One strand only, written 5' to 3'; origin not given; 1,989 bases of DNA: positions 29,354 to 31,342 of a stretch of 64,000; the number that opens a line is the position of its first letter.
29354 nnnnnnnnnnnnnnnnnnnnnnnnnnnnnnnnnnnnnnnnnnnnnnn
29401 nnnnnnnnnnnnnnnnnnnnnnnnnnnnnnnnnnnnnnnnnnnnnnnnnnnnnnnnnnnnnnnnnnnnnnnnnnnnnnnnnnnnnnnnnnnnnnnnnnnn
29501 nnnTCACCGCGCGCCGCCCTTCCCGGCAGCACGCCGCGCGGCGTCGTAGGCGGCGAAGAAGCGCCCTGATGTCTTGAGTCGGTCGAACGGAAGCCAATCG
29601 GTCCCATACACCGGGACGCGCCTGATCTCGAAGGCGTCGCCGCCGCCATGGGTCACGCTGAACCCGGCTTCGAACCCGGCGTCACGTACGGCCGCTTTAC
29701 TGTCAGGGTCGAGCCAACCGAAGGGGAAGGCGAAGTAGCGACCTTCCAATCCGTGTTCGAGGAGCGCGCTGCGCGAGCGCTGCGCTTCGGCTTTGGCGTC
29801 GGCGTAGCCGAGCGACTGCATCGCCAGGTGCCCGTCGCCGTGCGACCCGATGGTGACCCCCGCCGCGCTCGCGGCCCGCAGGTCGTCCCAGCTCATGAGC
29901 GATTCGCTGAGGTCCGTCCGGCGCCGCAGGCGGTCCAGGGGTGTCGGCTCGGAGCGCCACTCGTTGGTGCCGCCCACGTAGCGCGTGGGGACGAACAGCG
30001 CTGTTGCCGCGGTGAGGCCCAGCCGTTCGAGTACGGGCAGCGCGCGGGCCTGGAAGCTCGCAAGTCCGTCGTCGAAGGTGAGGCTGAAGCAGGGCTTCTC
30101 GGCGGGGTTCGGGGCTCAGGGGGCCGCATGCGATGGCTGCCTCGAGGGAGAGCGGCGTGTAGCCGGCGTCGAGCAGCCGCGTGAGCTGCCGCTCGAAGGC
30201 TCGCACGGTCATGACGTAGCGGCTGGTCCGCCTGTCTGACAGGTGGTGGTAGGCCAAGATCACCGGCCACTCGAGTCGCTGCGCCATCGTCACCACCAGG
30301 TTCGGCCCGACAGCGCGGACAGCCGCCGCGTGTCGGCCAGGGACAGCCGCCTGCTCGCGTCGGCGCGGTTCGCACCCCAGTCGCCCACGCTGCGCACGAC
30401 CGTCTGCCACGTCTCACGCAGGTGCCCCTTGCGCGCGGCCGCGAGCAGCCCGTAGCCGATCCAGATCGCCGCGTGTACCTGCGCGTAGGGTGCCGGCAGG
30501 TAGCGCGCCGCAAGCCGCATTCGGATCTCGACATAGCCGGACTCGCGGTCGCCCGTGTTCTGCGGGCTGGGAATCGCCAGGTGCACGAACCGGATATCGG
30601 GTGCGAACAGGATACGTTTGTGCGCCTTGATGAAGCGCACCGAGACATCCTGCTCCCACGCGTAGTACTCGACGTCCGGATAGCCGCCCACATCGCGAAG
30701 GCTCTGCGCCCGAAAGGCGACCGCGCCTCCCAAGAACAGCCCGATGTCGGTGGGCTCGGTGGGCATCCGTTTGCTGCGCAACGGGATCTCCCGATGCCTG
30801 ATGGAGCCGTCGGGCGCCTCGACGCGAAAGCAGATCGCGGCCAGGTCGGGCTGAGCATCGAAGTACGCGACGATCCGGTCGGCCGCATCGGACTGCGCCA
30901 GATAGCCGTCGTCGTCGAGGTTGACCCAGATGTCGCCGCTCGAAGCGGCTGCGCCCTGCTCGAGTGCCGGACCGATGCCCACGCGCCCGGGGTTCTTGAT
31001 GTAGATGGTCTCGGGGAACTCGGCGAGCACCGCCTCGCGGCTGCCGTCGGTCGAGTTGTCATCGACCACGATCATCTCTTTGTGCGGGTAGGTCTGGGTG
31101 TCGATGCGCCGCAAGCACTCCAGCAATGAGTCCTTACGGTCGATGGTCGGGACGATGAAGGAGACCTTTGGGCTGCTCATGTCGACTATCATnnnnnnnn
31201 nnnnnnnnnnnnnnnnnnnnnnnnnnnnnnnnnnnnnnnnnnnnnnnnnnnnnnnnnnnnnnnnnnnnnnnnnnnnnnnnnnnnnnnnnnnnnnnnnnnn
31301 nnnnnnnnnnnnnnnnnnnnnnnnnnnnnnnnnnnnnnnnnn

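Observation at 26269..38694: Hybrid cell-envelope polysaccharide locus mixing Wzx-, GT-C- and synthase-type machinery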

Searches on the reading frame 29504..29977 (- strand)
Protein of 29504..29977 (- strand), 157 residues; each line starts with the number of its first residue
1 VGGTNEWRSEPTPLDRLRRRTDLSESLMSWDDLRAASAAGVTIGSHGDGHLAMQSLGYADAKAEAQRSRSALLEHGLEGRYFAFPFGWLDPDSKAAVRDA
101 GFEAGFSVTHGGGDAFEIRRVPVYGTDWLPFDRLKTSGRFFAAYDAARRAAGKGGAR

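Call 5: search_protein_families(library=pfam, proteins=[window:29504-29977:-], max_evalue=0.01)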
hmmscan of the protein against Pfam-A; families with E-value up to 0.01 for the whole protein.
window:29504-29977:- (157 aa): 1 family
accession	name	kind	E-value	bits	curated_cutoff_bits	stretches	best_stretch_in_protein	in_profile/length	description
PF01522.26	Polysacc_deac_1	-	2e-08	34.7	23.1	1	29-104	47-123/124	Polysaccharide deacetylase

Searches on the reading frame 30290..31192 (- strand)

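Call 54: search_protein_families(library=ncbifam, proteins=[window:30290-31192:-], max_evalue=0.00001)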
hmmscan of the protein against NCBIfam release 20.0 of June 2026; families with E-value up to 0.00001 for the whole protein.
window:30290-31192:- (300 aa): 15 families
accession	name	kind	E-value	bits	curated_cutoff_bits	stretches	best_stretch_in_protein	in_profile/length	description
NF041875.1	EPS_EpsD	equivalog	1.7e-13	50.7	370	1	10-200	1-202/325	exopolysaccharide biosynthesis glycosyltransferase EpsD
TIGR03937.1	PgaC_IcaA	equivalog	1.6e-12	47.1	422.3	1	6-120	43-159/407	poly-beta-1,6-N-acetyl-D-glucosamine synthase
TIGR03965.1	mycofact_glyco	equivalog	1.8e-11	43.6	280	1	6-253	72-331/467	mycofactocin biosynthesis glycosyltransferase MftF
TIGR03111.1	glyc2_xrt_Gpos1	hypoth_equivalog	1.1e-10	40.9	363.95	1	7-121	48-166/439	TIGR03111 family XrtG-associated glycosyltransferase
TIGR04283.1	glyco_like_mftF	equivalog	6.1e-10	39.1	182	1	10-132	1-117/221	TIGR04283 family arsenosugar biosynthesis glycosyltransferase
NF038299.1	EPS_HpsN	equivalog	4.6e-08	32.4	425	1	8-149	1-143/317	hormogonium polysaccharide biosynthesis glycosyltransferase HpsN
NF045692.1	OglycostaseCruG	equivalog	8.6e-08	31.5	600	1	9-57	42-90/386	2'-O-glycosyltransferase CruG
NF041394.1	GtaseAglG_Halo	equivalog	2.3e-07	30.4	440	1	10-119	3-115/304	glucosyl-dolichyl phosphate glucuronosyltransferase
NF047683.1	TeichurnBiosyTuaG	equivalog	3.4e-07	30.2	400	1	6-56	4-54/252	teichuronic acid biosynthesis protein TuaG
NF007482.0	PRK10073.1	equivalog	3.7e-07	29.5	423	1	6-90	4-90/334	glycosyltransferase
NF053739.1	GlytfEpsEBac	equivalog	9.8e-07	28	450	1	8-175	1-171/265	glycosyltransferase EpsE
NF050050.1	ProtGlycPglI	equivalog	1.1e-06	28.3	500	1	8-99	2-97/306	GalNAc(5)-diNAcBac-PP-undecaprenol beta-1,3-glucosyltransferase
NF050113.1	gal_furan_GlfT1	equivalog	3.3e-06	26.6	330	1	13-112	4-106/290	galactofuranosyltransferase GlfT1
TIGR03469.1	HpnB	hypoth_equivalog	6.3e-06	25.5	379.25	1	6-55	42-92/386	hopene-associated glycosyltransferase HpnB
TIGR04242.1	nodulat_NodC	equivalog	6.8e-06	25.3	550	0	6-110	46-155/395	chitooligosaccharide synthase NodC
